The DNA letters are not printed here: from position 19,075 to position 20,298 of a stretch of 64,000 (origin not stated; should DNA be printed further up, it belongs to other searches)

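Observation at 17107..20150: Three-gene DUF547 / GT-C-like / GT2 operon: probable polyprenyl-phosphate-sugar periplasmic glycosylation system of unknown target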

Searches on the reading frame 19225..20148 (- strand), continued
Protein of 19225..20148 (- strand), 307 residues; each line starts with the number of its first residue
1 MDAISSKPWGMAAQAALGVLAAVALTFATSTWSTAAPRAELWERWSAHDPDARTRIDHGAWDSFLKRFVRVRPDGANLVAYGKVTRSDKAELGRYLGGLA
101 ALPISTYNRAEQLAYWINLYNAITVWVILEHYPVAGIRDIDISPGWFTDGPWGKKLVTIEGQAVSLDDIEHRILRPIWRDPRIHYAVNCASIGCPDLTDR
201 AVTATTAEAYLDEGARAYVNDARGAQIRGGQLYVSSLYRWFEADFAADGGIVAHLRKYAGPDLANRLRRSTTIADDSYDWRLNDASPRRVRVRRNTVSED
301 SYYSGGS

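Call 67: find_encoding_contigs(protein=P0171, flank=5000, max_places=1)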
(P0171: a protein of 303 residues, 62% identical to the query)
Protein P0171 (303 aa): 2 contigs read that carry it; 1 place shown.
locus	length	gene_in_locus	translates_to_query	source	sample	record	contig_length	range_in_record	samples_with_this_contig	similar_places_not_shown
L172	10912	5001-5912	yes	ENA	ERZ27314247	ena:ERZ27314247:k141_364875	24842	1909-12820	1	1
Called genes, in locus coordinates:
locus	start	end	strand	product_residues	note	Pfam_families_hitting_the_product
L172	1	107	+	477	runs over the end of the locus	PF00884:Sulfatase, PF01663:Phosphodiest (faint), PF16347:SGSH_C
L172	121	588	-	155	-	PF00903:Glyoxalase, PF18029:Glyoxalase_6, PF13669:Glyoxalase_4 (weak), PF22656:At5g48480-like_N (faint)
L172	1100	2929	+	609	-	PF21419:RoxA-like_Cyt-c (faint), PF03150:CCP_MauG (weak)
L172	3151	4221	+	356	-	PF02541:Ppx-GppA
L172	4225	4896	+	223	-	PF01728:FtsJ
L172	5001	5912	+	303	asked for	PF04784:DUF547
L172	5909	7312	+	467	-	PF26314:MptA_B_family, PF09594:GT87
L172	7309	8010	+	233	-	PF00535:Glycos_transf_2, PF13641:Glyco_tranf_2_3 (weak)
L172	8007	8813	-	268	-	PF01209:Ubie_methyltran, PF13489:Methyltransf_23, PF13847:Methyltransf_31, PF08241:Methyltransf_11, PF08242:Methyltransf_12, PF13649:Methyltransf_25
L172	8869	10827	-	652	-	PF00724:Oxidored_FMN, PF01262:AlaDh_PNT_C (faint), PF01266:DAO (weak), PF03486:HI0933_like (weak), PF07992:Pyr_redox_2, PF12831:FAD_oxidored, PF13450:NAD_binding_8, PF00070:Pyr_redox (weak), +6 more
